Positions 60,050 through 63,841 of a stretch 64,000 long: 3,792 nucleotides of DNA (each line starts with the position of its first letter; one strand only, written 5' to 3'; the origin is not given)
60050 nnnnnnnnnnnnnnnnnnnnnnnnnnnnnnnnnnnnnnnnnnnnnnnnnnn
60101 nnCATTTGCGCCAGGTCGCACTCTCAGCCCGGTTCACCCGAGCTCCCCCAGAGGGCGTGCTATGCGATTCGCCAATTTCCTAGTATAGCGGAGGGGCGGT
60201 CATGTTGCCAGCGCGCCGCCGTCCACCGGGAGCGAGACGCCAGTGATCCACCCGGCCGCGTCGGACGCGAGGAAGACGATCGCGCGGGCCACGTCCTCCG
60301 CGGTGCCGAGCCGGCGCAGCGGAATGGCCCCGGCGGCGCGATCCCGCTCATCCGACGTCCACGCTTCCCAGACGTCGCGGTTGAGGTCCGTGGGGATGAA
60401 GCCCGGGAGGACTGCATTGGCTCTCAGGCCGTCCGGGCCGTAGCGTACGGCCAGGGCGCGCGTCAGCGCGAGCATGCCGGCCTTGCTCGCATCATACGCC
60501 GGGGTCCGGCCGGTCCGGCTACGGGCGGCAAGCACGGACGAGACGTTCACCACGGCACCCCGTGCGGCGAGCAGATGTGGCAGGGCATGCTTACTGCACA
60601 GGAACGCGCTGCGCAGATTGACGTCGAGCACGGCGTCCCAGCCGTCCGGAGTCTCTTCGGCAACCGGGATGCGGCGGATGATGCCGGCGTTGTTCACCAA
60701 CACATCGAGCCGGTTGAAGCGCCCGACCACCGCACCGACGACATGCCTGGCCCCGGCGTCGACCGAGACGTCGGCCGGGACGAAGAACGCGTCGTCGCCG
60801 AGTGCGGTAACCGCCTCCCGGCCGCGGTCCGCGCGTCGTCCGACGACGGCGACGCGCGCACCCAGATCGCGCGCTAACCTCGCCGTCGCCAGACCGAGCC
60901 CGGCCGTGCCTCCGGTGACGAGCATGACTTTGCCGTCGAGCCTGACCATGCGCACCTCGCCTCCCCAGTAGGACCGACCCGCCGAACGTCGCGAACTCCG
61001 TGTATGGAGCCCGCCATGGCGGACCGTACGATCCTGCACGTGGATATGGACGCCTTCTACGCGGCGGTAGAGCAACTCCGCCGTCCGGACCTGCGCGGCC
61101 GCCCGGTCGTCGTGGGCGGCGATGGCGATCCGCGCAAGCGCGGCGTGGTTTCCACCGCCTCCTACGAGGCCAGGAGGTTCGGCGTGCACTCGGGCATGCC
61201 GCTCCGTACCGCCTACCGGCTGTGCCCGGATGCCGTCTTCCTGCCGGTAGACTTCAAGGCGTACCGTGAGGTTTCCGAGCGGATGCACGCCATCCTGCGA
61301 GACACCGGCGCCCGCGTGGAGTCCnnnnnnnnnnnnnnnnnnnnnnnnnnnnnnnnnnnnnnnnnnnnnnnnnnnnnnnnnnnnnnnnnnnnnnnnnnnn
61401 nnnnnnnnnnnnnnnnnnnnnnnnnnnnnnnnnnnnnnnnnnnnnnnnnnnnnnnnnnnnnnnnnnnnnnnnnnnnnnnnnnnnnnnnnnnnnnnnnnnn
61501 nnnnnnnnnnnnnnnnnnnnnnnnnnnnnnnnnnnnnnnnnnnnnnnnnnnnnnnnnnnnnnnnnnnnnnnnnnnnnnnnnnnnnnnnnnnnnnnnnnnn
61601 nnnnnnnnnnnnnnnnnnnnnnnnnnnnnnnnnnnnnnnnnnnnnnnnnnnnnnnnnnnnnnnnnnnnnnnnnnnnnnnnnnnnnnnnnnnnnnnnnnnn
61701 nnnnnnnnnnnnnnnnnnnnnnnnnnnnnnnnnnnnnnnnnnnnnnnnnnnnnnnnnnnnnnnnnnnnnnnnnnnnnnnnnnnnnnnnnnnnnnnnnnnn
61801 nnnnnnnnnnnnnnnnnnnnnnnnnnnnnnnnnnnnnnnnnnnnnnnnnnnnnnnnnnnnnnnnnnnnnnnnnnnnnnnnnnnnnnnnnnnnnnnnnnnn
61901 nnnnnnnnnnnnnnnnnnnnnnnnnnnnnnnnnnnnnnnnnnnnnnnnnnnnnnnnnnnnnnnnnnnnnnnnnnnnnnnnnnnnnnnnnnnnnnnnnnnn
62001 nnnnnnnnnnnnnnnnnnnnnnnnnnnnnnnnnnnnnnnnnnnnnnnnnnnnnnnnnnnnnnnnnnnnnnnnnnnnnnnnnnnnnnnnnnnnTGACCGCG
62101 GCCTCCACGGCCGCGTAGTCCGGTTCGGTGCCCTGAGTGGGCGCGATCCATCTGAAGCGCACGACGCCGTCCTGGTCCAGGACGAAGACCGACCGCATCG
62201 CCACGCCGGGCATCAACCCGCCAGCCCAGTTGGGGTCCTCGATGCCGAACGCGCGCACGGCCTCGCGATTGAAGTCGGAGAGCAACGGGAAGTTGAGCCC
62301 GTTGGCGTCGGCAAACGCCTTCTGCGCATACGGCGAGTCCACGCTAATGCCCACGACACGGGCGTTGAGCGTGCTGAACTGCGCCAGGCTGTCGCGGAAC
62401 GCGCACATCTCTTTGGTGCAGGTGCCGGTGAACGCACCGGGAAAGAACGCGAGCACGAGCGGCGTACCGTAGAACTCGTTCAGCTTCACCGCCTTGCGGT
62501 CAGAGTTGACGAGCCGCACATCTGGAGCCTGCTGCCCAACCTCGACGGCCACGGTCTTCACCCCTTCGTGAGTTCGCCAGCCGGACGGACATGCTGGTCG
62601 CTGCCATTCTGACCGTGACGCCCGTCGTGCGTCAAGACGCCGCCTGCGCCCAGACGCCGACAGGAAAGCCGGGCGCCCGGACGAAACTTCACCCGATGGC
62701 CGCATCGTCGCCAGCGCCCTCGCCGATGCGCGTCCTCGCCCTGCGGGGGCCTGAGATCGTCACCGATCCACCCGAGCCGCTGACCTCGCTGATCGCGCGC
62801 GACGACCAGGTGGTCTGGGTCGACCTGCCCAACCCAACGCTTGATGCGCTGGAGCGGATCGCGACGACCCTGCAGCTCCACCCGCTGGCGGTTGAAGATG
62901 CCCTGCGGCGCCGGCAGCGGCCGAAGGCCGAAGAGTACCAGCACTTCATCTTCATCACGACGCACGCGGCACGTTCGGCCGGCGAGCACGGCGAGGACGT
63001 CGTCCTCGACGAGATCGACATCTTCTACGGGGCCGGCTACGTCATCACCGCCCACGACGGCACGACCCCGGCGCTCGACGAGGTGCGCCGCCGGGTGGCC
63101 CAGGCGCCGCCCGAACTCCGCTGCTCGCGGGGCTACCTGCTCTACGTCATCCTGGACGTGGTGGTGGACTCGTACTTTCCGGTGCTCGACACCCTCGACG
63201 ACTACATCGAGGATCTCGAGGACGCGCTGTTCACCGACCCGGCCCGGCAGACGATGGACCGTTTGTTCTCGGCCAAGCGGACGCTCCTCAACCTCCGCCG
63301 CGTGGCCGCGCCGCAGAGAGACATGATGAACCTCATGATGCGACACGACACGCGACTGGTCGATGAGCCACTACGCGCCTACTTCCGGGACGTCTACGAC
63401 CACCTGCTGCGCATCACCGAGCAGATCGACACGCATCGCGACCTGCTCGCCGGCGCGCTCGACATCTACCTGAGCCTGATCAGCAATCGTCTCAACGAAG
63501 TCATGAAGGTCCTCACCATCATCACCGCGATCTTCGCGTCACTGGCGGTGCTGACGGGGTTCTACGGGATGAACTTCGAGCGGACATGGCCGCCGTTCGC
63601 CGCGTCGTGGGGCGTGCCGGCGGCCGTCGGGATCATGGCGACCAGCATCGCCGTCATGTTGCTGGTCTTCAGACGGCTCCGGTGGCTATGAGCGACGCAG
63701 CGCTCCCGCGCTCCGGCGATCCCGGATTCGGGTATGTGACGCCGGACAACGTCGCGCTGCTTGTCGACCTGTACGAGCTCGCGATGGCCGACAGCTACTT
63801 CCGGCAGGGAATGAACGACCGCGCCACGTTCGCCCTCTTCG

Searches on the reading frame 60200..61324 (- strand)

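Call 65: search_protein_families(library=pfam, proteins=[window:60200-61324:-], max_evalue=0.0001)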
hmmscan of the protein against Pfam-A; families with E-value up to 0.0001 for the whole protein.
window:60200-61324:- (374 aa): 3 families
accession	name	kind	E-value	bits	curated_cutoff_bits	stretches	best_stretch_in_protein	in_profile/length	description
PF13561.12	adh_short_C2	-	1.1e-60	205.6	27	1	141-370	6-234/236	Enoyl-(Acyl carrier protein) reductase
PF00106.31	adh_short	-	1.3e-47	162.2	26.6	1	132-320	1-192/195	short chain dehydrogenase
PF08659.16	KR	-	8.5e-09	36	22.6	1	134-274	3-147/180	KR domain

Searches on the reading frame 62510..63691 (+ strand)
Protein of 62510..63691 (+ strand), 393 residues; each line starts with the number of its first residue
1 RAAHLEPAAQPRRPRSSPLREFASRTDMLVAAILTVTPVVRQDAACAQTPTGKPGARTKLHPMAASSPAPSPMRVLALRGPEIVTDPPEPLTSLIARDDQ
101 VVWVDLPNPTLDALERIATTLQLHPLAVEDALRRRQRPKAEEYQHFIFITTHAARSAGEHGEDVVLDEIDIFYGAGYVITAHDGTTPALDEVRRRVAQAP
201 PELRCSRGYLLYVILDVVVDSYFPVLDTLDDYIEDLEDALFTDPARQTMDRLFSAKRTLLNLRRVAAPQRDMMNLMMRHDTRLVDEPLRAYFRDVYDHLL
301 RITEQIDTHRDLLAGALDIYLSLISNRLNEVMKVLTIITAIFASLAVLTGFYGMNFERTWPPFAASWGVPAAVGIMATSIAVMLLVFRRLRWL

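Call 59: find_encoding_contigs(protein=window:62510-63691:+, flank=10000, max_places=3)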
Protein window:62510-63691:+ (393 aa): no gene with exactly this product is on record in the collection.

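Call 65: search_protein_families(library=pfam, proteins=[window:62510-63691:+], max_evalue=0.0001)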
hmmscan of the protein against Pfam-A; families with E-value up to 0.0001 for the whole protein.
window:62510-63691:+ (393 aa): 1 family
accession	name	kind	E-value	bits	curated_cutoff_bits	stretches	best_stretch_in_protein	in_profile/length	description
PF01544.23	CorA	-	1.5e-71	241.6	27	1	99-389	2-292/292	CorA-like Mg2+ transporter protein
